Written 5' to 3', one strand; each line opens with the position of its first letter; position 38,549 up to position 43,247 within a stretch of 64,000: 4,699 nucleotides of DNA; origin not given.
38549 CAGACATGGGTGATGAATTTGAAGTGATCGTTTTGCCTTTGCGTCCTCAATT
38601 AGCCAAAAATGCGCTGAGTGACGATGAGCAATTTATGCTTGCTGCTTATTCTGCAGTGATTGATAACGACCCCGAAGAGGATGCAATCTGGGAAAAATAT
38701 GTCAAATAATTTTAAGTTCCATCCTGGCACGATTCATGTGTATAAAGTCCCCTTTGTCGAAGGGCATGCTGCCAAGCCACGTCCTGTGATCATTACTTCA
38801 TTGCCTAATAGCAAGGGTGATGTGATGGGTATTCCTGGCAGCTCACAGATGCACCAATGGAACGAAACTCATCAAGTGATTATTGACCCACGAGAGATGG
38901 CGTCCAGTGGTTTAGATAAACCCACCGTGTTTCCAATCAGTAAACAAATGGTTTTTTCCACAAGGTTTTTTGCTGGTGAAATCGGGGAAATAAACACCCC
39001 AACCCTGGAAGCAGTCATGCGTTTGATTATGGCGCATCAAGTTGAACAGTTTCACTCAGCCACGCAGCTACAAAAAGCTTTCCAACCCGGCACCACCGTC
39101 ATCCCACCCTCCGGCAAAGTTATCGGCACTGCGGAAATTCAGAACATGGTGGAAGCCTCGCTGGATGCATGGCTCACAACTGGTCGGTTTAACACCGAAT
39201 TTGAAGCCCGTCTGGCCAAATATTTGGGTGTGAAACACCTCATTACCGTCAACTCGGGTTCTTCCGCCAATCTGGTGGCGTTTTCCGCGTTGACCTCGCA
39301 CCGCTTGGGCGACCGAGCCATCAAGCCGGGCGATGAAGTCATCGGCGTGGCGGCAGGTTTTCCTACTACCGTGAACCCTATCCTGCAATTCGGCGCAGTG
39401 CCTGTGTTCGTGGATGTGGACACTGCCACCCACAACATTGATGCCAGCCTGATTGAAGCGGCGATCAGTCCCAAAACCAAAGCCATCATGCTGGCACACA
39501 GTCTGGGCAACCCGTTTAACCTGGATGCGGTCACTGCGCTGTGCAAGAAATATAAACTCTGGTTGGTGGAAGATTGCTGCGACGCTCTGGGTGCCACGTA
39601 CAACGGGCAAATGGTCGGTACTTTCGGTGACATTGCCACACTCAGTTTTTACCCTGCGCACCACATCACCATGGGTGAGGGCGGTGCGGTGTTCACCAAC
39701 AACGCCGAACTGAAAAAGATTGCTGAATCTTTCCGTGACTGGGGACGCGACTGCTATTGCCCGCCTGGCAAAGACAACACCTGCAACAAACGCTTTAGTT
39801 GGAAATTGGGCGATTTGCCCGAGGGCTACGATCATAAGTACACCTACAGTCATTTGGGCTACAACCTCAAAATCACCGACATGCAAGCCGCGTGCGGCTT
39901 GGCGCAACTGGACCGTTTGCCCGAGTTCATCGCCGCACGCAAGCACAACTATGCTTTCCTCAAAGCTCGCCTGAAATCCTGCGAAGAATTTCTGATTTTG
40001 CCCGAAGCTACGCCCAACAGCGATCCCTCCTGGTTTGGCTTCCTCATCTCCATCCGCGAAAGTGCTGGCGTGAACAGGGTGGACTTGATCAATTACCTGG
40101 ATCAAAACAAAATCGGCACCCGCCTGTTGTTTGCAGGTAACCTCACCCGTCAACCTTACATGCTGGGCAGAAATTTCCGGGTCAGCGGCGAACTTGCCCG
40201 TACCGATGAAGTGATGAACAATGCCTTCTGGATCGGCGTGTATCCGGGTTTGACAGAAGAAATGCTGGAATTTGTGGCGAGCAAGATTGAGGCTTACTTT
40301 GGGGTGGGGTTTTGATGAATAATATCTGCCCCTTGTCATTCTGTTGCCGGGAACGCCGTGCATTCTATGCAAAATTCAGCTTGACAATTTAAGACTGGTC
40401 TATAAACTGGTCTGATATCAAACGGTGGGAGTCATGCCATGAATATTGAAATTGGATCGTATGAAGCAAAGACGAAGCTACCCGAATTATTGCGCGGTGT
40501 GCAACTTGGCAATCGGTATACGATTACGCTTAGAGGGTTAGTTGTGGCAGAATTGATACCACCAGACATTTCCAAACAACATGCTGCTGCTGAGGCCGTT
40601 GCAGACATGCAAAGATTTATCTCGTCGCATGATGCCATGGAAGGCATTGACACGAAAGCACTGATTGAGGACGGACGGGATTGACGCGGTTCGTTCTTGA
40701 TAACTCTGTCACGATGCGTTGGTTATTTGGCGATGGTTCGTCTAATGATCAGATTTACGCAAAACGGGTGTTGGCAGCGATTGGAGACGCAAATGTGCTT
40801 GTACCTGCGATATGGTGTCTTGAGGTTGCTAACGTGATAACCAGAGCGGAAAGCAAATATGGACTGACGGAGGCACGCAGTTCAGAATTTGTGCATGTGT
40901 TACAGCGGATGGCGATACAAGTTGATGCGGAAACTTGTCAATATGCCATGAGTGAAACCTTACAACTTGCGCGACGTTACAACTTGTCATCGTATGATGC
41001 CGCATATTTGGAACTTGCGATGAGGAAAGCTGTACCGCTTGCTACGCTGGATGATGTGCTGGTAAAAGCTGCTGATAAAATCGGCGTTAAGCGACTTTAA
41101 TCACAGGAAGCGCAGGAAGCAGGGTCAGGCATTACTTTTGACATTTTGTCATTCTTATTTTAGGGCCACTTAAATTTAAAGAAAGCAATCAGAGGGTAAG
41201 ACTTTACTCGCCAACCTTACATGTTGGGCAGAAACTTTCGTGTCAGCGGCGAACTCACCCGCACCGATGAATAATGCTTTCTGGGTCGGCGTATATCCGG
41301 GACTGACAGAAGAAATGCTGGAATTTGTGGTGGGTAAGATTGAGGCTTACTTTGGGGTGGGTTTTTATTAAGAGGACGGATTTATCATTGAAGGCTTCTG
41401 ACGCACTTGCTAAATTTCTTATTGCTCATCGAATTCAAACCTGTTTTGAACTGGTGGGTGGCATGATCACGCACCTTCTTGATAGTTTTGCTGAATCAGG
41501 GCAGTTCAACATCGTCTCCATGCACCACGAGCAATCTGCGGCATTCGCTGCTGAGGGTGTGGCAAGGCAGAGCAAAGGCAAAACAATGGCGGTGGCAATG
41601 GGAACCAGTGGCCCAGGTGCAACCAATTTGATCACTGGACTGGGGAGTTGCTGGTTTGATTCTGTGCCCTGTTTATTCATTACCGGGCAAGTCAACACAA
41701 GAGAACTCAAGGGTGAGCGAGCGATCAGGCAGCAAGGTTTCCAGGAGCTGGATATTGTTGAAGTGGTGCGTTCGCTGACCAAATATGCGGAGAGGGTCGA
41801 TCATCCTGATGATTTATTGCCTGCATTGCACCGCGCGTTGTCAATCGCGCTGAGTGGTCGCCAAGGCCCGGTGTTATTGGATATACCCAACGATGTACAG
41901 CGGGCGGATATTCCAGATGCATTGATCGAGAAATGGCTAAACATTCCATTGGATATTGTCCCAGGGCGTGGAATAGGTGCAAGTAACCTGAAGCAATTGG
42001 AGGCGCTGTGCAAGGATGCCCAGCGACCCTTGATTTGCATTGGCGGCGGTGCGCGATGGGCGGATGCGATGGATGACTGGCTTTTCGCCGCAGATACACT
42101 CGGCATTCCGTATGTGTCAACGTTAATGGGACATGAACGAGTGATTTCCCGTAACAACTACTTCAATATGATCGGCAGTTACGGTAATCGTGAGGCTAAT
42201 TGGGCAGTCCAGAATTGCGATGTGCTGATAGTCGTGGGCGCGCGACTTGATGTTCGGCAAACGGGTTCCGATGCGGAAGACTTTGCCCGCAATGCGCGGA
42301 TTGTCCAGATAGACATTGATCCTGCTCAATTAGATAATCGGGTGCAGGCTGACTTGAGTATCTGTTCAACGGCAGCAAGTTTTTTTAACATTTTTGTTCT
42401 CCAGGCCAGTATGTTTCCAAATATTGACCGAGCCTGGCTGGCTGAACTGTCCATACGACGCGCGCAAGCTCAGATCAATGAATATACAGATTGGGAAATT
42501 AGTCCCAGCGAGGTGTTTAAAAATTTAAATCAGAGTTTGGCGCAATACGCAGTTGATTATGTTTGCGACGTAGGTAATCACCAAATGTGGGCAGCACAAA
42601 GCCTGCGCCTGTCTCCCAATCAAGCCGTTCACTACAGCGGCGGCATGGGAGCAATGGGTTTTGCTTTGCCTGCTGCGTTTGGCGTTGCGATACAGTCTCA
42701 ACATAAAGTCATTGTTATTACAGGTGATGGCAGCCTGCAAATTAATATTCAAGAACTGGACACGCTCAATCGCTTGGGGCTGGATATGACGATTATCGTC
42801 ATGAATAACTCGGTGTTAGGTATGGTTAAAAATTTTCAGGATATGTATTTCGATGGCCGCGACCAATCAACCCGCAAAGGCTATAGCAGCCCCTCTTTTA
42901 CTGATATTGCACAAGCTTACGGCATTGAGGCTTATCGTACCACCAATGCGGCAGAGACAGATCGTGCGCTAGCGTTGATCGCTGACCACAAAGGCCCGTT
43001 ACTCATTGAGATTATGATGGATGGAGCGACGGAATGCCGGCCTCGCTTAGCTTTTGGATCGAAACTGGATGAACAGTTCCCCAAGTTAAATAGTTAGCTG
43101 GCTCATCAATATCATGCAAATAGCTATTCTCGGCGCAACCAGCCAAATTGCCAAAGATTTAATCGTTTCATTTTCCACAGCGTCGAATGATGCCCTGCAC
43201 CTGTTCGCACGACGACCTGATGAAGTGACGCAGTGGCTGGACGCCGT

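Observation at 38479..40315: PemK/MazF-type toxin domain fused in frame to the sugar dehydrase RfbH, with its own upstream antitoxin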

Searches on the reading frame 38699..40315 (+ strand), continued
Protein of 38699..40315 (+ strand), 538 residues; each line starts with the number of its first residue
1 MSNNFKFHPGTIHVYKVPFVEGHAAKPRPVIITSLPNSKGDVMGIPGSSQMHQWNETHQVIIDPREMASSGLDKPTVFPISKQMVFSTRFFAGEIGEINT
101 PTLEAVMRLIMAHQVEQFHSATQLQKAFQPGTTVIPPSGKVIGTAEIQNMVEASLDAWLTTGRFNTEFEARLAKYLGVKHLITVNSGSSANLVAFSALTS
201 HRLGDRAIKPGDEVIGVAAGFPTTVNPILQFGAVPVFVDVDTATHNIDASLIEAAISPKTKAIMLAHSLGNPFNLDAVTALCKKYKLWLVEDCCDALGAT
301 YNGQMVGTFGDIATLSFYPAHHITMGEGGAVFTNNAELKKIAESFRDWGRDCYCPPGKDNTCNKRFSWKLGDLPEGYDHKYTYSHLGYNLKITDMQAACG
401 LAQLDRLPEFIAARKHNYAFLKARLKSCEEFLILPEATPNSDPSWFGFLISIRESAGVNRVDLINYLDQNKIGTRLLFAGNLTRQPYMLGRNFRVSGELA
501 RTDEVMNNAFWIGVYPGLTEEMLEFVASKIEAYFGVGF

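Call 63: find_encoding_contigs(protein=P0054, flank=4000, max_places=1)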
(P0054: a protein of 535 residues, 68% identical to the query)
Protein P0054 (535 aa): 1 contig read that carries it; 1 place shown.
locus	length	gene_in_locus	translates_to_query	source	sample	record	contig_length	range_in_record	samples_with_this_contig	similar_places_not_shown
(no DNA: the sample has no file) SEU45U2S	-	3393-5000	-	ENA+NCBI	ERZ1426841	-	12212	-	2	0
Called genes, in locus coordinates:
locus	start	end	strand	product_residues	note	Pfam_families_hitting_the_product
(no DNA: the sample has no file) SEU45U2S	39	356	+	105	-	PF01909:NTP_transf_2 (weak), PF18765:Polbeta (weak)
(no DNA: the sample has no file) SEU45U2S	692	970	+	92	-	-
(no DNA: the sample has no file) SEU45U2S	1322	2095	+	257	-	PF00483:NTP_transferase, PF12804:NTP_transf_3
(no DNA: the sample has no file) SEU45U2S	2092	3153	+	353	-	PF01073:3Beta_HSD, PF01370:Epimerase, PF04321:RmlD_sub_bind (weak), PF16363:GDP_Man_Dehyd, PF02719:Polysacc_synt_2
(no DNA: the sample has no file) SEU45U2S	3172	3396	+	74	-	-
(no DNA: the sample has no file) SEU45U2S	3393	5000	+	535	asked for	PF00155:Aminotran_1_2 (weak), PF01041:DegT_DnrJ_EryC1, PF01212:Beta_elim_lyase (weak)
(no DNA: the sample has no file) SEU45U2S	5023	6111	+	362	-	PF03102:NeuB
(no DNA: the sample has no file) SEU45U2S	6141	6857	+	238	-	PF00106:adh_short, PF13561:adh_short_C2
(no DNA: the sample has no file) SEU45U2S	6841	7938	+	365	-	PF01761:DHQ_synthase, PF24621:DHQS_C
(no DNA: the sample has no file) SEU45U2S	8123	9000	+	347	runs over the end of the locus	PF01073:3Beta_HSD, PF01370:Epimerase, PF07993:NAD_binding_4 (faint), PF16363:GDP_Man_Dehyd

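Call 64: find_encoding_contigs(protein=P0051, flank=4000, max_places=1)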
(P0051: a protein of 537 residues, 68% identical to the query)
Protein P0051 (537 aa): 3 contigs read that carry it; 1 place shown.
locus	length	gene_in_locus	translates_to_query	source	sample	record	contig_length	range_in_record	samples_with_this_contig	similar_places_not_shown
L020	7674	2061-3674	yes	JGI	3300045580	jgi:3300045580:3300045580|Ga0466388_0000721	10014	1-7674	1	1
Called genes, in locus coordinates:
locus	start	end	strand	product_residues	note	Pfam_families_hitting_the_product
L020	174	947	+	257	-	PF00483:NTP_transferase, PF12804:NTP_transf_3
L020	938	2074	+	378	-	PF01073:3Beta_HSD (weak), PF01370:Epimerase, PF02719:Polysacc_synt_2, PF04321:RmlD_sub_bind, PF16363:GDP_Man_Dehyd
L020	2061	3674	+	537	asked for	PF01041:DegT_DnrJ_EryC1, PF01212:Beta_elim_lyase (weak)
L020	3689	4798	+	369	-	PF03102:NeuB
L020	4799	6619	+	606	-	PF02776:TPP_enzyme_N, PF00205:TPP_enzyme_M, PF02775:TPP_enzyme_C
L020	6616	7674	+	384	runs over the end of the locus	PF13489:Methyltransf_23, PF08241:Methyltransf_11, PF08242:Methyltransf_12, PF13649:Methyltransf_25, PF22674:C2185-like_N (weak)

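Call 68: find_encoding_contigs(protein=P0062, flank=3000, max_places=1)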
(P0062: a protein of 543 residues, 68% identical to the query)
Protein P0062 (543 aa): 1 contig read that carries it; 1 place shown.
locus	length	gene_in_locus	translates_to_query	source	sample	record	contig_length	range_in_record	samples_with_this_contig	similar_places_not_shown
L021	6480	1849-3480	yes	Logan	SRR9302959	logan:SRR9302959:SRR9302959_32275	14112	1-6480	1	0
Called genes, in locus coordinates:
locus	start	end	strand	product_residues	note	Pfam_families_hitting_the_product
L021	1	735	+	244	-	?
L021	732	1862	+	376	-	PF04321:RmlD_sub_bind (weak), PF01370:Epimerase, PF16363:GDP_Man_Dehyd, PF02719:Polysacc_synt_2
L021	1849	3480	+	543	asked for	PF01041:DegT_DnrJ_EryC1, PF00266:Aminotran_5 (faint), PF01212:Beta_elim_lyase (weak)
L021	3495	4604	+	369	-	PF03102:NeuB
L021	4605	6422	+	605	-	PF02776:TPP_enzyme_N, PF00205:TPP_enzyme_M, PF02775:TPP_enzyme_C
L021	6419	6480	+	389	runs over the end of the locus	PF05050:Methyltransf_21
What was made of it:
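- The partner is lost exactly where the domain has degenerated (calls 64, 68).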

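Call 69: find_encoding_contigs(protein=P0018, flank=3000, max_places=1)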
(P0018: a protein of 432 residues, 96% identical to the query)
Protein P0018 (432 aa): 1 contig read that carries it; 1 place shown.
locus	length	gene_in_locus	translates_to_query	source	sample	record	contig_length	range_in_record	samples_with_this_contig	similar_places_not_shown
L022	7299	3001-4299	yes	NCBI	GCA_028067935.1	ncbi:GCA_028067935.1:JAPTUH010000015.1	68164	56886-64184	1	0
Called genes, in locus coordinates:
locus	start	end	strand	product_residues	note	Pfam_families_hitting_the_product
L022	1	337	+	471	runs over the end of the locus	PF00483:NTP_transferase, PF12804:NTP_transf_3 (faint), PF22640:ManC_GMP_beta-helix, PF01050:MannoseP_isomer, PF07883:Cupin_2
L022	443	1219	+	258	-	PF00483:NTP_transferase, PF12804:NTP_transf_3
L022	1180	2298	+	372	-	PF01073:3Beta_HSD (weak), PF01370:Epimerase, PF02719:Polysacc_synt_2, PF04321:RmlD_sub_bind (weak), PF16363:GDP_Man_Dehyd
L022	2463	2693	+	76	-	-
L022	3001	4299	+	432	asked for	PF01041:DegT_DnrJ_EryC1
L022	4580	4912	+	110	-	PF01381:HTH_3 (weak)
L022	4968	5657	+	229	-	PF01797:Y1_Tnp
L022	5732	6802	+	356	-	PF05212:DUF707 (faint)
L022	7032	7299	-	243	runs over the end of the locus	PF01755:Glyco_transf_25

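Call 73: search_protein_families(library=pfam, proteins=[L019:2480-2701:+, L018:3781-4008:+, L019:2694-3020:+, L018:4001-4330:+, L020:2061-2390:+], max_evalue=1)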
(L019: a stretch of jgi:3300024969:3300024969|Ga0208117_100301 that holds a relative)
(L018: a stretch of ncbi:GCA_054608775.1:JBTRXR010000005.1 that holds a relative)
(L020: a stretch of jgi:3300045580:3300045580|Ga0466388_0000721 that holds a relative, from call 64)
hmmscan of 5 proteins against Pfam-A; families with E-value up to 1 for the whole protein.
L019:2480-2701:+ (74 aa): 0 families

L018:3781-4008:+ (76 aa): 0 families

L019:2694-3020:+ (109 aa): 1 family
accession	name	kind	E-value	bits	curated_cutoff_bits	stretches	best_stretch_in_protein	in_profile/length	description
PF02452.23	PemK_toxin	-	6.8e-06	26.7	23.1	1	6-108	1-106/109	PemK-like, MazF-like toxin of type II toxin-antitoxin system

L018:4001-4330:+ (110 aa): 2 families
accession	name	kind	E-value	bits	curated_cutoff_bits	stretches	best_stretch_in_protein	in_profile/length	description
PF02452.23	PemK_toxin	-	6.2e-06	26.8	23.1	1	8-107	3-106/109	PemK-like, MazF-like toxin of type II toxin-antitoxin system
PF25538.1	DUF7922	-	0.055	13.9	25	1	25-71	48-94/136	Domain of unknown function (DUF7922)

L020:2061-2390:+ (110 aa): 0 families
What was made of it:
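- On PemK/MazF toxin family (PF02452): The variant N-domains of L018 and L019, at the same position, score 26.7-26.8 bits against a gathering cut-off of 23.1 (call 73).
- On Type II toxin-antitoxin module: Two of two loci without the small ORF have a degenerate N-domain (calls 64, 68, 73).
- Checked: Two variant N-domains pass Pfam's gathering score (call 73).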

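Call 76: list_cluster_members(proteins=[P0013, P0014, P0313])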
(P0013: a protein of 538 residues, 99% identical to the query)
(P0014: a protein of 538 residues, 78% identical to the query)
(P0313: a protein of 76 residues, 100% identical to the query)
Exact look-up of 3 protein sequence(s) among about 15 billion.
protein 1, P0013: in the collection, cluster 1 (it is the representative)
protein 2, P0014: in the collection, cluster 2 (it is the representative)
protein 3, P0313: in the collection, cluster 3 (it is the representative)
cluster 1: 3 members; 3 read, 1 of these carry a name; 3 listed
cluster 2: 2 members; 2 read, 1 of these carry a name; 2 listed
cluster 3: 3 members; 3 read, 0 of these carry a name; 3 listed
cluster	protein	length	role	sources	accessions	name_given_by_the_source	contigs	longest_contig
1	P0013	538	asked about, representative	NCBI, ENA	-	-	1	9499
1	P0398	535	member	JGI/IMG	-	CDP-6-deoxy-D-xylo-4-hexulose-3-dehydrase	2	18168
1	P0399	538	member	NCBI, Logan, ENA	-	-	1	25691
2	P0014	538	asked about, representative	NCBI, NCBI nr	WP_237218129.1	lipopolysaccharide biosynthesis protein RfbH [Rugosibacter aromaticivorans]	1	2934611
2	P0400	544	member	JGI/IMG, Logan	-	-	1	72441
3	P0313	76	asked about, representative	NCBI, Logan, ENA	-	-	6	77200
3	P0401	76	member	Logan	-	-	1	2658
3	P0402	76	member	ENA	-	-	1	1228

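Call 81: find_encoding_contigs(protein=P0077, flank=2500, max_places=1)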
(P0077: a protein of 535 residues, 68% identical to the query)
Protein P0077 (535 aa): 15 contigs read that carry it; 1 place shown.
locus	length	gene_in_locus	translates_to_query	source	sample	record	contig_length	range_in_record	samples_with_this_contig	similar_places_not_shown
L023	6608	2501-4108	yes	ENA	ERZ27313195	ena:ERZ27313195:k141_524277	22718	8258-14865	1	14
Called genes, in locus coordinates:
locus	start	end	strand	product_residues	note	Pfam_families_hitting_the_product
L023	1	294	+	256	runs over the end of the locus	PF00483:NTP_transferase, PF12804:NTP_transf_3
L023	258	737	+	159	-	PF05635:23S_rRNA_IVP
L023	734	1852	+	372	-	PF01073:3Beta_HSD (weak), PF01370:Epimerase, PF04321:RmlD_sub_bind (weak), PF16363:GDP_Man_Dehyd, PF02719:Polysacc_synt_2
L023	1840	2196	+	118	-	-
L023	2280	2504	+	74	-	-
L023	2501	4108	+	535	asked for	PF00155:Aminotran_1_2 (weak), PF01041:DegT_DnrJ_EryC1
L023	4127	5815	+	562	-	PF10592:AIPR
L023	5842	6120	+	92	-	-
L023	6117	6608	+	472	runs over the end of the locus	-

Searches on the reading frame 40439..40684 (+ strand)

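Call 3: search_protein_families(library=pfam, proteins=[window:40439-40684:+], max_evalue=0.1)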
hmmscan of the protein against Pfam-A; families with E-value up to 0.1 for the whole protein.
window:40439-40684:+ (81 aa): 1 family
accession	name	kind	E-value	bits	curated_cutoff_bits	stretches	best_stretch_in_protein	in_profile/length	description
PF02604.26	PhdYeFM_antitox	-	0.0075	16.5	29.8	1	7-48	6-48/74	Antitoxin Phd_YefM, type II toxin-antitoxin system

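Call 4: search_protein_families(library=ncbifam, proteins=[window:40439-40684:+], max_evalue=0.1)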
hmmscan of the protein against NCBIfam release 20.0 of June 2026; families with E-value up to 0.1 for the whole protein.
window:40439-40684:+ (81 aa): 1 family
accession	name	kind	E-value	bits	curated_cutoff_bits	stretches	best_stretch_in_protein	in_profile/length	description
TIGR01552.1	phd_fam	subfamily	0.013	14.8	20.8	1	5-41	2-38/53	type II toxin-antitoxin system prevent-host-death family antitoxin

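Call 8: search_protein_families(library=padloc, proteins=[window:40439-40684:+], max_evalue=1)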
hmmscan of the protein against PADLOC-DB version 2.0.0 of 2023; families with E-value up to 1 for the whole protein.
window:40439-40684:+ (81 aa): 1 family
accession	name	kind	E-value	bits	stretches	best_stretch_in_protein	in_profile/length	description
PDLC03113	Specificity_I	-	0.039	10.8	1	37-66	164-193/422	Type I specificity subunit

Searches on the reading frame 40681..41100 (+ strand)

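Call 3: search_protein_families(library=pfam, proteins=[window:40681-41100:+], max_evalue=0.1)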
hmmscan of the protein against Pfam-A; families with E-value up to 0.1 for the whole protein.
window:40681-41100:+ (139 aa): 1 family
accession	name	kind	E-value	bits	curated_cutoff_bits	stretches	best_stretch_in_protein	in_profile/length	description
PF01850.27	PIN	-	1.6e-09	38.8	23.6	1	5-132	2-119/120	PIN domain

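Call 4: search_protein_families(library=ncbifam, proteins=[window:40681-41100:+], max_evalue=0.1)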
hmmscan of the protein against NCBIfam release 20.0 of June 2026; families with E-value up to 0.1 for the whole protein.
window:40681-41100:+ (139 aa): 1 family
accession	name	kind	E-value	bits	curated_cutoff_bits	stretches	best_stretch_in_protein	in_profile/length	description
NF009347.0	PRK12705.1-4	equivalog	0.081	11.6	579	1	45-138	288-379/473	hypothetical protein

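Call 8: search_protein_families(library=padloc, proteins=[window:40681-41100:+], max_evalue=1)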
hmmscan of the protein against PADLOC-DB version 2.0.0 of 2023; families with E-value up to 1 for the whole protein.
window:40681-41100:+ (139 aa): 0 families

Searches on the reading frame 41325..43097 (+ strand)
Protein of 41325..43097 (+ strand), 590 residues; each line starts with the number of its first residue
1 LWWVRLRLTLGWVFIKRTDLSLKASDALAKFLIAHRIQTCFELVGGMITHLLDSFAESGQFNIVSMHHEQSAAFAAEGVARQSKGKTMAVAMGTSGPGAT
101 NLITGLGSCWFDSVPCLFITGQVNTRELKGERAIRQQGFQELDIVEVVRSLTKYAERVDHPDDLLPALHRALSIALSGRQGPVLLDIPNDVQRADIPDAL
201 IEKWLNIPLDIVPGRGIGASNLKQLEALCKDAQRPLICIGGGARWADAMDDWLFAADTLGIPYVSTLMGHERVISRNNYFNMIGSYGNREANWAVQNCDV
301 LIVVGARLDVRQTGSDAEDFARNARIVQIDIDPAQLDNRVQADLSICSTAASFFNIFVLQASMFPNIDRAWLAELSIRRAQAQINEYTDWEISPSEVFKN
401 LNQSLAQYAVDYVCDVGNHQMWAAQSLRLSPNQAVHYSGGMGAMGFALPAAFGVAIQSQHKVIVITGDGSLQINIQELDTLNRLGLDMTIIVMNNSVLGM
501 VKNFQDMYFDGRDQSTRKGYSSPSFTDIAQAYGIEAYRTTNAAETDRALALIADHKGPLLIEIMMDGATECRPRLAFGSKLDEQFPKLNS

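Call 3: search_protein_families(library=pfam, proteins=[window:41325-43097:+], max_evalue=0.1)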
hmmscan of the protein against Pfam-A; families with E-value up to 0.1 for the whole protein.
window:41325-43097:+ (590 aa): 3 families
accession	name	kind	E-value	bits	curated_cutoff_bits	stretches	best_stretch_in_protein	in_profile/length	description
PF02775.26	TPP_enzyme_C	-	8.6e-47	159.1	21.9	2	415-563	1-151/151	Thiamine pyrophosphate enzyme, C-terminal TPP binding domain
PF00205.28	TPP_enzyme_M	-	1.7e-33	115.7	30.4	1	227-353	6-133/137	Thiamine pyrophosphate enzyme, central domain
PF02776.23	TPP_enzyme_N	-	1.8e-32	112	26.8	1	23-146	2-118/119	Thiamine pyrophosphate enzyme, N-terminal TPP binding domain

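Call 4: search_protein_families(library=ncbifam, proteins=[window:41325-43097:+], max_evalue=0.1)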
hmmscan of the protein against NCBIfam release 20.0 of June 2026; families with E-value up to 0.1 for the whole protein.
window:41325-43097:+ (590 aa): 57 families (the best 25 are shown)
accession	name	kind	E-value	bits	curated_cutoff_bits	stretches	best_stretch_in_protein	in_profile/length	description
TIGR00118.1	acolac_lg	equivalog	3.1e-126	422.1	538.35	1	23-583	2-552/557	biosynthetic-type acetolactate synthase large subunit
NF006524.0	PRK08978.1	equivalog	7.5e-121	404.1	738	1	25-573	4-532/548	acetolactate synthase 2 catalytic subunit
NF005651.0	PRK07418.1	subfamily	4.6e-111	371.9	942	1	22-579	19-573/617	acetolactate synthase large subunit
NF004919.0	PRK06276.1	equivalog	1.3e-108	363.8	866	1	23-582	2-554/582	acetolactate synthase large subunit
NF004710.0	PRK06048.1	equivalog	4.4e-107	358.9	976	1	22-583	8-555/561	acetolactate synthase large subunit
NF006016.1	PRK08155.1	equivalog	3.6e-102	342.6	870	1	27-574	8-541/554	acetolactate synthase large subunit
NF005228.0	PRK06725.1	equivalog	1.3e-101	340.5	991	1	29-569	23-549/571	acetolactate synthase large subunit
NF005860.0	PRK07789.1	equivalog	6.5e-101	338.5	881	1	22-579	34-592/615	acetolactate synthase large subunit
NF006319.0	PRK08527.1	equivalog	1.9e-100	336.9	905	1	22-581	4-554/565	acetolactate synthase large subunit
NF006581.0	PRK09107.1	equivalog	2.3e-98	330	974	1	25-580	14-568/595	acetolactate synthase 3 large subunit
NF005584.0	PRK07282.1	equivalog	5.1e-98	329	970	1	25-580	13-555/566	acetolactate synthase large subunit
NF005824.0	PRK07710.1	equivalog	5.3e-96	322.2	976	1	24-581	19-564/573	acetolactate synthase large subunit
NF005058.0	PRK06466.1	equivalog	3e-95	319.9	951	1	23-568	5-550/574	acetolactate synthase 3 large subunit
NF005409.0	PRK06965.1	equivalog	8.3e-93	311.8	1035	1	22-551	21-546/587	acetolactate synthase 3 catalytic subunit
NF006525.0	PRK08979.1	equivalog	2.1e-92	310.3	1084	1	23-583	5-563/572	acetolactate synthase 3 large subunit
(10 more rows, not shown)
